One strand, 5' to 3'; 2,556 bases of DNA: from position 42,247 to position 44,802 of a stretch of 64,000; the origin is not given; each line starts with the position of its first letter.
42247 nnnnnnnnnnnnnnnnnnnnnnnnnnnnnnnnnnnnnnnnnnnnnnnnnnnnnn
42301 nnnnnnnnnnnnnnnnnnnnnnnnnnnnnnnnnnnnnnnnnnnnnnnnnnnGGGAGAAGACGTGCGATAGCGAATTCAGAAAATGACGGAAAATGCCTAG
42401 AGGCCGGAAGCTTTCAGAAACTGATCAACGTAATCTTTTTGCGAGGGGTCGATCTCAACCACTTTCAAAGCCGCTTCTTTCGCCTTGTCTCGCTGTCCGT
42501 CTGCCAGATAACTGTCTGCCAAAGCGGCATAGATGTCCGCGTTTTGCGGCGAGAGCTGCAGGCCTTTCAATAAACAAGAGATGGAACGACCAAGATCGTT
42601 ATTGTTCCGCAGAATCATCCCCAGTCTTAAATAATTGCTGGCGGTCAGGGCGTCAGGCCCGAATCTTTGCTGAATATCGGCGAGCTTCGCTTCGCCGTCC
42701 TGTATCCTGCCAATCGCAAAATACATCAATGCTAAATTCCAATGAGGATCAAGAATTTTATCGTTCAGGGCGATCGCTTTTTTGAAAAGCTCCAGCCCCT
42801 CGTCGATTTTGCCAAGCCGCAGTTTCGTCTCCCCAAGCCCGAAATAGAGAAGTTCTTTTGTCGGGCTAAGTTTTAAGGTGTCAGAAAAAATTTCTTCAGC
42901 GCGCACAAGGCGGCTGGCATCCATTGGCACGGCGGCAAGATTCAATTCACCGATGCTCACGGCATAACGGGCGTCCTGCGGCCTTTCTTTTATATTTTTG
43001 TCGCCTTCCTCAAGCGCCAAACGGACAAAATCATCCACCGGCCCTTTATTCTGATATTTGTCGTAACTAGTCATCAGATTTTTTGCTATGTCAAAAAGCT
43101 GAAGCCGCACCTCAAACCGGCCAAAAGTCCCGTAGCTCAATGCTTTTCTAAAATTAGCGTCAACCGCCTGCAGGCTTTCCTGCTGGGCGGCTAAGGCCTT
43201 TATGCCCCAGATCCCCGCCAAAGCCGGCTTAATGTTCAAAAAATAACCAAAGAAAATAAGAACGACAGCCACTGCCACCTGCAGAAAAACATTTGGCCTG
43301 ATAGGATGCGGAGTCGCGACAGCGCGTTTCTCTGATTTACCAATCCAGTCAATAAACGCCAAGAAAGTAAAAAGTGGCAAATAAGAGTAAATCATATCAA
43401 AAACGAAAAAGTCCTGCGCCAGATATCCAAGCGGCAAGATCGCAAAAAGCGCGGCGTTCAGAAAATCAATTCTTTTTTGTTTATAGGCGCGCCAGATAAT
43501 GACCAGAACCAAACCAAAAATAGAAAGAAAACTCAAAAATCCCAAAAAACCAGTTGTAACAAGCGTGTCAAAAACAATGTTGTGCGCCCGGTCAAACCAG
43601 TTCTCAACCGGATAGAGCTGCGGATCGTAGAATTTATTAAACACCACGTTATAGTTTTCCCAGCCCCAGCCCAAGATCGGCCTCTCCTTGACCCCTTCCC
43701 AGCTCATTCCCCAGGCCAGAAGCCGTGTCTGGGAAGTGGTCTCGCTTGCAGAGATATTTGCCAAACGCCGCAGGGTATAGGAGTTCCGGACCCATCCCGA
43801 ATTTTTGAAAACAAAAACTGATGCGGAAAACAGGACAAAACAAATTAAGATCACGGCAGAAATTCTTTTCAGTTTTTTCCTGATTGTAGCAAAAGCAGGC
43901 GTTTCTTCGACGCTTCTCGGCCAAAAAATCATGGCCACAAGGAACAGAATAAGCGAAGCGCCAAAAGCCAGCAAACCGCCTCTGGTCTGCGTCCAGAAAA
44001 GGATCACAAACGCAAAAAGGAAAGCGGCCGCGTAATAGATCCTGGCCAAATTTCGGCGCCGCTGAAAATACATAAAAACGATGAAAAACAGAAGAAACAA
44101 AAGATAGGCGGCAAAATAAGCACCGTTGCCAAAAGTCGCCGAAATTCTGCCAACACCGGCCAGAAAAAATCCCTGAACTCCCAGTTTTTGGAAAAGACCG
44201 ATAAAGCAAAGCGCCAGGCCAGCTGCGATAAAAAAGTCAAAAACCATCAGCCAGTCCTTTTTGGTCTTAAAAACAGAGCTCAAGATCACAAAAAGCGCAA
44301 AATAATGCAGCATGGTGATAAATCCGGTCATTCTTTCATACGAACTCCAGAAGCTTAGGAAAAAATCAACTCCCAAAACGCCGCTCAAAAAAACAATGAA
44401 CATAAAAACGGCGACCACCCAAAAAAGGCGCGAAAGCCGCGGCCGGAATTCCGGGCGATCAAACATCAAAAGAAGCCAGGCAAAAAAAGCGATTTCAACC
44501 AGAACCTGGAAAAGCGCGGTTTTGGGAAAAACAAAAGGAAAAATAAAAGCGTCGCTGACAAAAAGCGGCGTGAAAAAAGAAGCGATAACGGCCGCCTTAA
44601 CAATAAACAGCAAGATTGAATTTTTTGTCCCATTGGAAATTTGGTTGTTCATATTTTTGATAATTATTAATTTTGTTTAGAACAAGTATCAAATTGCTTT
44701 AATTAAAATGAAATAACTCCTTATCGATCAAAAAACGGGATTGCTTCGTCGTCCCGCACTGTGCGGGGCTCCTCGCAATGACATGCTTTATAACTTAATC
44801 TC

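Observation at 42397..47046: Tandem Wzy_C-TPR membrane proteins may be protein O-oligosaccharyltransferases rather than O-antigen ligases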

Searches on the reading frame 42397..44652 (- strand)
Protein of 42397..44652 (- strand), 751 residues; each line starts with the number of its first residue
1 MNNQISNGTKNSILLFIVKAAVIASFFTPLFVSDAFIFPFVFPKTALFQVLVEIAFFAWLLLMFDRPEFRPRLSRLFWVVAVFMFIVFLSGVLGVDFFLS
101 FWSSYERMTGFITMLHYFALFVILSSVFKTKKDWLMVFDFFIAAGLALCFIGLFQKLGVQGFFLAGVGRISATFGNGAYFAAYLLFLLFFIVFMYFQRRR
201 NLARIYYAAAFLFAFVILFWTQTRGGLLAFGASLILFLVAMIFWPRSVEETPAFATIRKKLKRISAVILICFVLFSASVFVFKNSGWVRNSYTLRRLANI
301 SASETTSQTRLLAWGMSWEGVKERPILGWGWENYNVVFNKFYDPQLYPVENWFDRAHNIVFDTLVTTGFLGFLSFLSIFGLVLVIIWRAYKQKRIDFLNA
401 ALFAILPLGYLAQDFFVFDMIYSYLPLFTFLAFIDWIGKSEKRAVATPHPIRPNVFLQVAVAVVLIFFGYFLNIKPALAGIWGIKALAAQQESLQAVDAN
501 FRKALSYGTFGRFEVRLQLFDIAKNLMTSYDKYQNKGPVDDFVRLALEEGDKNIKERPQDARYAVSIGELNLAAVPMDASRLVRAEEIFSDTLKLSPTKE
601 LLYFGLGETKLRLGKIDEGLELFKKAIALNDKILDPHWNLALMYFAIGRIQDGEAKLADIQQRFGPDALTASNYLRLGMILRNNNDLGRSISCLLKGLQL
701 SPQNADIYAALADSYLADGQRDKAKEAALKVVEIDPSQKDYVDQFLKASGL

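Call 6: search_protein_families(library=pfam, proteins=[window:42397-44652:-], max_evalue=0.01)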
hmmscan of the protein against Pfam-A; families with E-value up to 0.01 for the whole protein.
window:42397-44652:- (751 aa): 11 families
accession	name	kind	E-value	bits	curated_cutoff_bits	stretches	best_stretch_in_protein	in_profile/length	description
PF04932.20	Wzy_C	-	1.2e-22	80.8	31.7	1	209-376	1-149/149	O-Antigen ligase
PF13181.12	TPR_8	-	1.1e-15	56.8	25.7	2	705-737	1-33/34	Tetratricopeptide repeat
PF07719.23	TPR_2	-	1.9e-13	49.8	27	2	705-737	1-33/34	Tetratricopeptide repeat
PF14559.12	TPR_19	-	1.8e-11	44.7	25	1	698-741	18-61/68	Tetratricopeptide repeat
PF13414.12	TPR_11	-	6.2e-11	42.2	26.8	2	680-719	3-42/42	TPR repeat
PF00515.34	TPR_1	-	2.3e-10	40.3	27.8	1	602-630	3-31/34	Tetratricopeptide repeat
PF13431.12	TPR_17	-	2.1e-09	37.4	24.4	1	693-725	1-33/34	Tetratricopeptide repeat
PF13428.12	TPR_14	-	1.5e-08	34.9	23.5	0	674-713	4-43/44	Tetratricopeptide repeat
PF13424.12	TPR_12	-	1.9e-08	34.8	30.1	1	603-653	6-57/77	Tetratricopeptide repeat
PF13432.12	TPR_16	-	5.2e-08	33.6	32.7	0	605-663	2-60/65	Tetratricopeptide repeat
PF13174.12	TPR_6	-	0.0019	19.2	26.3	0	711-736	6-31/33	Tetratricopeptide repeat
